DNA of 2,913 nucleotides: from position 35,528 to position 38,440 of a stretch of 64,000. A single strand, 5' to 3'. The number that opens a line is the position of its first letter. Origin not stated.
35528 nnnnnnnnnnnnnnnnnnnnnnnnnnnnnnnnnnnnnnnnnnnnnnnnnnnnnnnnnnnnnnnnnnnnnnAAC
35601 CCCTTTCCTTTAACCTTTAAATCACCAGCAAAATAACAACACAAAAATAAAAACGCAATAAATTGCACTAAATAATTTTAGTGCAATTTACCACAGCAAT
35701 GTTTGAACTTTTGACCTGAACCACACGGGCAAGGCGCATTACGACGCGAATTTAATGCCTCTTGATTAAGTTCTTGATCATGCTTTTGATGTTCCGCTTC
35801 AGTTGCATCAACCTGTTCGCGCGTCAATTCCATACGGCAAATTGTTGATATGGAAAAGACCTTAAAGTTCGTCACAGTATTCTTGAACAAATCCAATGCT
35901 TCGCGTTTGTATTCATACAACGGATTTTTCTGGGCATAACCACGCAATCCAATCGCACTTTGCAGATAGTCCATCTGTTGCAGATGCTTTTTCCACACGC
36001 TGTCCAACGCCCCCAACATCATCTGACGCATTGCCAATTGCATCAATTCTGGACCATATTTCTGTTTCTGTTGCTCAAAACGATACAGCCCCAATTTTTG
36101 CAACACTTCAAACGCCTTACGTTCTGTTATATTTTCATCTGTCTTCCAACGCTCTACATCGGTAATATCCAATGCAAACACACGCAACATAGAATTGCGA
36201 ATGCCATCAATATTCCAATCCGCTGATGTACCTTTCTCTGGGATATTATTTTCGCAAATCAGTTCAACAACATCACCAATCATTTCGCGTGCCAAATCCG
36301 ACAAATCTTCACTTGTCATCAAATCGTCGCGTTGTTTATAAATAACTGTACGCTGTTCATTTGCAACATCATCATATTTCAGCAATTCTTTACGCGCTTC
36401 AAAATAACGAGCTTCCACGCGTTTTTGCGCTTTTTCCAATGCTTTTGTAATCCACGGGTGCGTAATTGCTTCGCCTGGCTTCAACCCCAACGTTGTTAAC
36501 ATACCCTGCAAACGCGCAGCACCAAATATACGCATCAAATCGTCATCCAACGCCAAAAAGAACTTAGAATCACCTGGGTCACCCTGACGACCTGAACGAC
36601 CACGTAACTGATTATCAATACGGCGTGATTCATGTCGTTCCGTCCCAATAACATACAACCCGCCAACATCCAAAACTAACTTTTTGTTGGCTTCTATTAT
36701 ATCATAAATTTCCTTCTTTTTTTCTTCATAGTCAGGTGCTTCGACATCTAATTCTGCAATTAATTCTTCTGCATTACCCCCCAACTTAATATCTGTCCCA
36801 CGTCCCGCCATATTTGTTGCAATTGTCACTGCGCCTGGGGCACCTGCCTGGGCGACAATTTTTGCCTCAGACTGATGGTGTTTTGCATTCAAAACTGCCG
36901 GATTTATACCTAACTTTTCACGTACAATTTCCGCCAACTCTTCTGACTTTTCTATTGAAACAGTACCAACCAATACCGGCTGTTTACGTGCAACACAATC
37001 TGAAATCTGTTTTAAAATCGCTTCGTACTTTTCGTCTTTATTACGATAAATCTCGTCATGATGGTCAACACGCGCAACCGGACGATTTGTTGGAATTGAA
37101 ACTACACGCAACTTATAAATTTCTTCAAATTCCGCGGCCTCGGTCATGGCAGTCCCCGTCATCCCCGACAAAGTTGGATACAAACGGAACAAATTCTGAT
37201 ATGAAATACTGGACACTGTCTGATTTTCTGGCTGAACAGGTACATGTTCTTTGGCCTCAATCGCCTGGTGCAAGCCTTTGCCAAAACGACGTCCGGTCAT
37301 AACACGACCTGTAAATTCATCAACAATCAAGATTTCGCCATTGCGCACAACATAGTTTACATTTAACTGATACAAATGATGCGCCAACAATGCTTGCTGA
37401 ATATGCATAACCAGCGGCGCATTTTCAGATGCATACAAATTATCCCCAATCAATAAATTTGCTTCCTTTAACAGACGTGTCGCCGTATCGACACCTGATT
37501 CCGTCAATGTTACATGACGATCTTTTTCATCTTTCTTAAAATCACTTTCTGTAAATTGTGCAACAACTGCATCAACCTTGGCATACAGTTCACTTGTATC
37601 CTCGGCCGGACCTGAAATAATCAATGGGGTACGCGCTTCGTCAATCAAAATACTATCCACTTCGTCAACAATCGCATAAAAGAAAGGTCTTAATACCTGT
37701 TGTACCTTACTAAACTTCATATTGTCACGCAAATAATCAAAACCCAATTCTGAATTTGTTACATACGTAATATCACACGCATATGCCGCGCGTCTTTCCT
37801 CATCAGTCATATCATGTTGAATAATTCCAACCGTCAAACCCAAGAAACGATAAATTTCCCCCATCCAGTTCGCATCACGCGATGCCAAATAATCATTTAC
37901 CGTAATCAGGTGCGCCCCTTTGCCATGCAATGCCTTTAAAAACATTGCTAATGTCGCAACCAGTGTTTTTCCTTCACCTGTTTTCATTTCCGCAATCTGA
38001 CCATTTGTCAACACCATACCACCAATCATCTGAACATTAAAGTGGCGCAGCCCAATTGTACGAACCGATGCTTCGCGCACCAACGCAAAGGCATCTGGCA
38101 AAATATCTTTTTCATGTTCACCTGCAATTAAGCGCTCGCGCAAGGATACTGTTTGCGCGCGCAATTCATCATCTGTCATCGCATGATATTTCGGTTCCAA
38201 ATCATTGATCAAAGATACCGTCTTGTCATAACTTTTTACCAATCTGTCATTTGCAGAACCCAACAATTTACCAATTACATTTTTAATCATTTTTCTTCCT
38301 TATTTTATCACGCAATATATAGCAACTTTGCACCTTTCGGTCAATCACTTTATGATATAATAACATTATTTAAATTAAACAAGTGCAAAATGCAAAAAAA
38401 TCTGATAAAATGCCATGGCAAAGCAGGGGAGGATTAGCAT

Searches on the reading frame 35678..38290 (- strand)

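Call 21: search_protein_families(library=ncbifam, proteins=[window:35678-38290:-], max_evalue=0.00001)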
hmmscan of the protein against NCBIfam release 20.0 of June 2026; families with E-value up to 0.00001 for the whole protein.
window:35678-38290:- (870 aa): 11 families
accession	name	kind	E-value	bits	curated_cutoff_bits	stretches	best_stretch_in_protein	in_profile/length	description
NF009538.1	PRK12904.1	equivalog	0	1152.9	814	1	6-822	2-813/814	preprotein translocase subunit SecA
TIGR00963.1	secA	equivalog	0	1045.3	800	1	28-807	1-785/787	preprotein translocase subunit SecA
NF006630.0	PRK09200.1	subfamily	2.4e-264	879.2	862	2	9-510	5-501/789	preprotein translocase subunit SecA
TIGR04397.1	SecA2_Bac_anthr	exception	4.7e-254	845.1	1085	2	8-510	3-499/774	accessory Sec system translocase SecA2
NF009536.0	PRK12901.1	equivalog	7.2e-237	789.3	1493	4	292-508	489-704/1118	preprotein translocase subunit SecA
TIGR03714.1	secA2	equivalog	1e-211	705.2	930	2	17-510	5-497/762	accessory Sec system translocase SecA2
NF012136.0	SecA2_Lm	equivalog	4.6e-185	616.8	1100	2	15-510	8-496/776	accessory Sec system translocase SecA2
TIGR04221.1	SecA2_Mycobac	equivalog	9.1e-176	586.3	725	2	7-665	6-624/762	accessory Sec system translocase SecA2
NF004088.0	PRK05590.1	equivalog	1.7e-07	31.8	140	1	845-868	142-165/166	hypothetical protein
TIGR04102.1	SWIM_PBPRA1643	hypoth_equivalog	9.2e-07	29.3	68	1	842-867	83-108/108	PBPRA1643 family SWIM/SEC-C metal-binding motif protein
NF002592.0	PRK02250.1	equivalog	4e-06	27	158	1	833-867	131-167/167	hypothetical protein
